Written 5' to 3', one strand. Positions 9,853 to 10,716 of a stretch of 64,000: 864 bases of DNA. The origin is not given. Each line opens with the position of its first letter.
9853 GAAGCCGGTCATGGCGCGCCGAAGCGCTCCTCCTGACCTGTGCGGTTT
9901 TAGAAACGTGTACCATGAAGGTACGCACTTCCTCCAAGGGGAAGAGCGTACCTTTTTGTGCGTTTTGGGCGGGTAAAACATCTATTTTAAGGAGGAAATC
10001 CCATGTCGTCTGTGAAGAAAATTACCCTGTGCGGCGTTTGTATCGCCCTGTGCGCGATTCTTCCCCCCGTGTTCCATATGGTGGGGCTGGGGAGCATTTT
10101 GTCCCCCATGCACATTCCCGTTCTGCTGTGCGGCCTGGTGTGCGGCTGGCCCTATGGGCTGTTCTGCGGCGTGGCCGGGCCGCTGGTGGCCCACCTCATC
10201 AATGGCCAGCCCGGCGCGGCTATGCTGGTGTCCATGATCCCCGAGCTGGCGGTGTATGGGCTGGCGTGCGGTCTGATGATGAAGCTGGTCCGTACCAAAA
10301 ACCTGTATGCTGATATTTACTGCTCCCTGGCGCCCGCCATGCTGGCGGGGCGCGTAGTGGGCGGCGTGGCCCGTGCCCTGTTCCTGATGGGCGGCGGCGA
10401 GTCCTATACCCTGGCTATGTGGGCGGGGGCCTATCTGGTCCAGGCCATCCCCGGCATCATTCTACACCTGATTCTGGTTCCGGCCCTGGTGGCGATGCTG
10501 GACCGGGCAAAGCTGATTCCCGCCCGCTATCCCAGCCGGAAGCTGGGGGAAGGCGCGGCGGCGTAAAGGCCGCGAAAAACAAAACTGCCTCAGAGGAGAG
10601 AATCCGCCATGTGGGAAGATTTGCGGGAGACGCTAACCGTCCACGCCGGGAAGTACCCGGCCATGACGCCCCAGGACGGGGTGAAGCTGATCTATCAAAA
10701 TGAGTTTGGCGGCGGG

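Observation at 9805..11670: B12-cluster-linked ECF S-component plus novel two-domain P-loop kinase behind an unclassified terminator/antiterminator leader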

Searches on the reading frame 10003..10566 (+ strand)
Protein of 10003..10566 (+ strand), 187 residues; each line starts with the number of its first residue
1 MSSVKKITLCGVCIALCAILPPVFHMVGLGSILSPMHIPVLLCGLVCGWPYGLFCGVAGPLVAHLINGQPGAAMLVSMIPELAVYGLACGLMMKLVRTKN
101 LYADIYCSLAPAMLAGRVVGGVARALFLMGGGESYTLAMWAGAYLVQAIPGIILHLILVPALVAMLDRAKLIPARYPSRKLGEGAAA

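Call 3: search_protein_families(library=pfam, proteins=[window:10003-10566:+], max_evalue=0.01)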
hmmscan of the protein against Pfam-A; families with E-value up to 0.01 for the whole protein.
window:10003-10566:+ (187 aa): 2 families
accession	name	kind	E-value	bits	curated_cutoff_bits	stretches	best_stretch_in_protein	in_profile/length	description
PF12822.12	ECF_trnsprt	-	1.3e-13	51.8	30.7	1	5-163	1-169/169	ECF transporter, substrate-specific component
PF07155.17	ECF-ribofla_trS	-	3.8e-06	27.4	26.7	1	2-162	2-170/172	ECF-type riboflavin transporter, S component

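Call 5: search_protein_families(library=ncbifam, proteins=[window:10003-10566:+], max_evalue=1)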
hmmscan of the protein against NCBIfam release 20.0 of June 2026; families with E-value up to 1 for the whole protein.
window:10003-10566:+ (187 aa): 2 families
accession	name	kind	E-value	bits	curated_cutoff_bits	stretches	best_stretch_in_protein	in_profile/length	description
TIGR04518.1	ECF_S_folT_fam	subfamily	9.4e-08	32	60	1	2-166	2-161/163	folate family ECF transporter S component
TIGR02357.1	ECF_ThiT_YuaJ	equivalog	0.0038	17.2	108.45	1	7-128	4-128/183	energy-coupled thiamine transporter ThiT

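Call 36: find_homologous_proteins(query=window:10003-10563:+)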
Query window:10003-10563:+ (187 aa): 4232 proteins with E <= 0.001 among 4593 candidates; the best 120 are listed.
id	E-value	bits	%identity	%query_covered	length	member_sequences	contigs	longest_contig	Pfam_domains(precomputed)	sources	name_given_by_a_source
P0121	4.3e-113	394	99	100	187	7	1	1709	PF07155.18,PF12822.13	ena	-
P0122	3.7e-105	368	93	100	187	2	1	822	PF07155.18,PF12822.13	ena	-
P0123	5.0e-103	361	90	100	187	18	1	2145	PF07155.18,PF12822.13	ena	-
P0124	2.7e-100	352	89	99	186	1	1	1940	PF07155.18,PF12822.13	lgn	-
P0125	5.6e-97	341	83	100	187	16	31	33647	PF07155.18,PF12822.13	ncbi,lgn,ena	-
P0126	8.8e-97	341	84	100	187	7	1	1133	PF07155.18,PF12822.13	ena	-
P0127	8.1e-96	337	85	100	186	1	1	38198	PF12822.13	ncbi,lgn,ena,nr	ncbi:MAG: ECF transporter S component [Clostridiales bacterium]|nr:ECF transporter S component [Clos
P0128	2.5e-95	336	82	99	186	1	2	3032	PF07155.18,PF12822.13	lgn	-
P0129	2.6e-95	336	82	100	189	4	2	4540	PF07155.18,PF12822.13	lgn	-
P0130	1.2e-94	334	84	100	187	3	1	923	PF12822.13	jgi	-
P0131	1.5e-94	333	81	99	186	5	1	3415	PF07155.18,PF12822.13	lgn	-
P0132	3.4e-93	329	83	100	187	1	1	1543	PF07155.18,PF12822.13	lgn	-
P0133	3.7e-92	325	81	99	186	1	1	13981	PF07155.18,PF12822.13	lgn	-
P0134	6.8e-92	325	82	100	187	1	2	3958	PF07155.18,PF12822.13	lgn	-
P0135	8.2e-92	324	82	100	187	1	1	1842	PF07155.18,PF12822.13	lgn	-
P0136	8.6e-92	324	84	100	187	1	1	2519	PF07155.18,PF12822.13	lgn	-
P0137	1.1e-91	324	81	100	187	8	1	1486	PF07155.18,PF12822.13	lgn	-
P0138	2.4e-91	323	81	99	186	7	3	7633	PF12822.13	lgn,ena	-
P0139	7.2e-91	321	79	100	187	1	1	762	PF12822.13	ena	-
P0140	2.6e-89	316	79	100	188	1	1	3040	PF07155.18,PF12822.13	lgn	-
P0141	3.1e-89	316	82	96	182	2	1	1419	PF12822.13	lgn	-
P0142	3.1e-89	316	81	100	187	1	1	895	PF12822.13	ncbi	-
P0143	1.1e-88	314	78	100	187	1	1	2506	PF07155.18,PF12822.13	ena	-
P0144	3.6e-88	312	76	100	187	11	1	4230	PF07155.18,PF12822.13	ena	-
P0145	5.1e-88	312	76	100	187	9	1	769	PF07155.18,PF12822.13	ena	-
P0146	2.8e-87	310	76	100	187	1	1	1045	PF12822.13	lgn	-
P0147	2.4e-86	307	78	95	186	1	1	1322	PF07155.18,PF12822.13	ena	-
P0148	3.1e-86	306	75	100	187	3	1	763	PF12822.13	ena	-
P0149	4.0e-86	306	75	100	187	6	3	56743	PF07155.18,PF12822.13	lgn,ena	-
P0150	6.3e-85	302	74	100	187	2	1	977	PF12822.13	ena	-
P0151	1.0e-84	301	74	100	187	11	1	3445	PF12822.13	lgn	-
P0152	2.6e-84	300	51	96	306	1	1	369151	PF12822.13,PF07694.18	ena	-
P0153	6.5e-84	299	73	97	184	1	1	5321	PF12822.13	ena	-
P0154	1.9e-82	294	73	94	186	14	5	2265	PF07155.18,PF12822.13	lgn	-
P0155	2.8e-82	293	73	100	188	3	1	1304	PF07155.18,PF12822.13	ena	-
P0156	1.0e-81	291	83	90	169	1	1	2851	PF12822.13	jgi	-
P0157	2.4e-81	290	72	99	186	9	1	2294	PF12822.13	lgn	-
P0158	2.9e-81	290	71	99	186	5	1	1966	PF07155.18,PF12822.13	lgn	-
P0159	1.7e-80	287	71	100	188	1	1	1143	PF07155.18,PF12822.13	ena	-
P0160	3.0e-80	287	70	99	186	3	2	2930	PF07155.18,PF12822.13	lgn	-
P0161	3.0e-80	287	72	100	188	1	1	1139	PF12822.13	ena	-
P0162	2.6e-79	284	71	100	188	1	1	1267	PF07155.18,PF12822.13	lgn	-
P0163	4.8e-79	283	70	100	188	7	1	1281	PF07155.18,PF12822.13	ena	-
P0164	1.0e-78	282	70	100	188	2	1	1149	PF07155.18,PF12822.13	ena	-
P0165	2.4e-78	280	69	100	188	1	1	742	PF07155.18,PF12822.13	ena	-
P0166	4.2e-78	280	68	99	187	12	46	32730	PF12822.13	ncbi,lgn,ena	-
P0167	2.1e-77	277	69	100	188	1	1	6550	PF07155.18,PF12822.13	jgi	-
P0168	5.5e-77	276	70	100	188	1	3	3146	PF07155.18,PF12822.13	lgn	-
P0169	4.1e-76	273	67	100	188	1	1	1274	PF07155.18,PF12822.13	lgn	-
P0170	2.0e-75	271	78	86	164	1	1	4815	PF12822.13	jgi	-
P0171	2.1e-75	271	66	100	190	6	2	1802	PF07155.18,PF12822.13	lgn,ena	-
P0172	4.9e-74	266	67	100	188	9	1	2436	PF07155.18,PF12822.13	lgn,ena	-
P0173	7.3e-74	266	68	99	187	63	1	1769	PF07155.18,PF12822.13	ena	-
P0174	1.1e-73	265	68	99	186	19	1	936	PF07155.18,PF12822.13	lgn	-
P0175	1.4e-73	265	68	96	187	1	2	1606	PF07155.18,PF12822.13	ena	-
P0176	4.3e-73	263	65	96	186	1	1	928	PF12822.13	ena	-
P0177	1.4e-70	255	65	96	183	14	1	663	PF12822.13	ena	-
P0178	5.4e-70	253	64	96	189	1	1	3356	PF12822.13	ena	-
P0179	1.1e-69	252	66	100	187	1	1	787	PF12822.13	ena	-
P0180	3.8e-69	250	62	98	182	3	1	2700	PF12822.13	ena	-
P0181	7.2e-68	246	61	96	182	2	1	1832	PF07155.18,PF12822.13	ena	-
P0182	9.0e-68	246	62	96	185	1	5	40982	PF07155.18,PF12822.13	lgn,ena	-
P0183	1.4e-67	245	59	99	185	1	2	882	PF07155.18,PF12822.13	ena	-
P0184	1.0e-66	243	64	94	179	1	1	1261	PF07155.18,PF12822.13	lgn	-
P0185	1.1e-66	242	61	96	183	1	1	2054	PF07155.18,PF12822.13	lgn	-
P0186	1.2e-66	242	58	99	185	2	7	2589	PF07155.18,PF12822.13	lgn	-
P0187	1.2e-66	242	62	95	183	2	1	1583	PF07155.18,PF12822.13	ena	-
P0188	1.3e-66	242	63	96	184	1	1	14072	PF12822.13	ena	-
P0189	1.5e-66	242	62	95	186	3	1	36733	PF07155.18,PF12822.13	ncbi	-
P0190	1.9e-66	242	61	99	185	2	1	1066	PF12822.13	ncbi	-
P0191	2.7e-66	241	62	94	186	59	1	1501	PF12822.13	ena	-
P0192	4.3e-66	240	64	94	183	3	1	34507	PF12822.13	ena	-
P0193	4.4e-66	240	60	97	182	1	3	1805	PF07155.18,PF12822.13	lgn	-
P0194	5.5e-66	240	65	96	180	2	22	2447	PF07155.18,PF12822.13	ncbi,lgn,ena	-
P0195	9.2e-66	239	59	99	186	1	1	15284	PF07155.18,PF12822.13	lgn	-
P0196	1.3e-65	239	64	96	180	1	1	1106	PF07155.18,PF12822.13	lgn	-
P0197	1.9e-65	238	63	94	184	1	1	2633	PF07155.18,PF12822.13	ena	-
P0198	2.0e-65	238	61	99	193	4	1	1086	PF12822.13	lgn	-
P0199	3.2e-65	238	63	96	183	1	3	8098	PF12822.13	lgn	-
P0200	3.4e-65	238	61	96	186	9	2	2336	PF07155.18,PF12822.13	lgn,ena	-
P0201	3.6e-65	237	59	95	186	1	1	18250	PF07155.18,PF12822.13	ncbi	-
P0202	4.0e-65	237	61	96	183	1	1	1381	PF07155.18,PF12822.13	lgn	-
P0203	4.1e-65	237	61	95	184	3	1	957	PF07155.18,PF12822.13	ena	-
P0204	4.3e-65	237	64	94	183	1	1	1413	PF07155.18,PF12822.13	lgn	-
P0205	4.3e-65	237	63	95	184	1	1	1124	PF07155.18,PF12822.13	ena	-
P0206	4.7e-65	237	64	96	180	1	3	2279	PF07155.18,PF12822.13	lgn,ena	-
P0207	5.1e-65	237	62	95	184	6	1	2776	PF07155.18,PF12822.13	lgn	-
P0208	5.6e-65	237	66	94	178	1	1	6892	PF07155.18,PF12822.13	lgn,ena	-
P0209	6.6e-65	237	64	96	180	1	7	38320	PF07155.18,PF12822.13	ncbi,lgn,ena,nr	ncbi:MAG: ECF transporter S component [Clostridia bacterium]|nr:ECF transporter S component [Clostri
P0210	6.8e-65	237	55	98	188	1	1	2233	PF12822.13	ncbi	-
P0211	8.0e-65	236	58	98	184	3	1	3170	PF12822.13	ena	-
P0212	9.3e-65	236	64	94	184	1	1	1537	PF07155.18,PF12822.13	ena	-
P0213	9.6e-65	236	57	98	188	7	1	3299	PF12822.13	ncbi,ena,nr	ncbi:MAG: ECF transporter S component [Oscillospiraceae bacterium]|nr:ECF transporter S component [O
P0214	1.1e-64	236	63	94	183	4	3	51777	PF07155.18,PF12822.13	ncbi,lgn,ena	-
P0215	1.1e-64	236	58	95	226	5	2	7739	PF07155.18,PF12822.13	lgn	-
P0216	1.1e-64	236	61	96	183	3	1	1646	PF07155.18,PF12822.13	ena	-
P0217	1.3e-64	236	61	94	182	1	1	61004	PF07155.18,PF12822.13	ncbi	-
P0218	1.5e-64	235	59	98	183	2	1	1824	PF07155.18,PF12822.13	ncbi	ncbi:MAG: ECF transporter S component [Oscillospiraceae bacterium]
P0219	1.7e-64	235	57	98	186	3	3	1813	PF12822.13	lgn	-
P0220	1.8e-64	235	57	98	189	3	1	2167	PF12822.13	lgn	-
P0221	2.0e-64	235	65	94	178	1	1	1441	PF07155.18,PF12822.13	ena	-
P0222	2.0e-64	235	64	96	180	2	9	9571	PF07155.18,PF12822.13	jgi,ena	-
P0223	2.1e-64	235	62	94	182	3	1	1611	PF12822.13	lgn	-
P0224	2.4e-64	235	60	98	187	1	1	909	PF07155.18,PF12822.13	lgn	-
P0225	2.4e-64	235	61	95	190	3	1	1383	PF07155.18,PF12822.13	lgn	-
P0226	2.5e-64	235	59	96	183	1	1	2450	PF07155.18,PF12822.13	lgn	-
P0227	2.8e-64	235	64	94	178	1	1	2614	PF07155.18,PF12822.13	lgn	-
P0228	2.9e-64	235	63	95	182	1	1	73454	PF12822.13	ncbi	-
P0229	3.0e-64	234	57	96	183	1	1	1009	PF07155.18,PF12822.13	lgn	-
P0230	3.3e-64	234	62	96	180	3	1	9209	PF07155.18,PF12822.13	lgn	-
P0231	4.1e-64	234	59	98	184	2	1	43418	PF07155.18,PF12822.13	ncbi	ncbi:MAG: ECF transporter S component [Oscillospiraceae bacterium]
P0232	4.4e-64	234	61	96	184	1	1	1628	PF12822.13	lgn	-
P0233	4.5e-64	234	62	94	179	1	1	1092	PF12822.13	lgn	-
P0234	4.7e-64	234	65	94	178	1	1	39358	PF07155.18,PF12822.13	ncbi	-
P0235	6.0e-64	233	62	99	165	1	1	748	PF12822.13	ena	-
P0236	6.4e-64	233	64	94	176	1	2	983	PF07155.18,PF12822.13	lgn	-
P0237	6.9e-64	233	61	95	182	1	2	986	PF07155.18,PF12822.13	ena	-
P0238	7.3e-64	233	60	96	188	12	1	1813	PF07155.18,PF12822.13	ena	-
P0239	8.7e-64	233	58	96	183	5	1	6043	PF07155.18,PF12822.13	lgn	-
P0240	9.5e-64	233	61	95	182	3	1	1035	PF07155.18,PF12822.13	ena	-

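Call 37: search_solved_structures(query=window:10003-10563:+, max_evalue=10)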
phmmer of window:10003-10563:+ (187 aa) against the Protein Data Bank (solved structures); distinct sequences matched with E-value up to 10: 1.
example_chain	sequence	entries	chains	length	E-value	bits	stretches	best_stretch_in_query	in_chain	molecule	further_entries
5kc0_A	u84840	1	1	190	0.45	13.7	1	1-88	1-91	Riboflavin transporter RibU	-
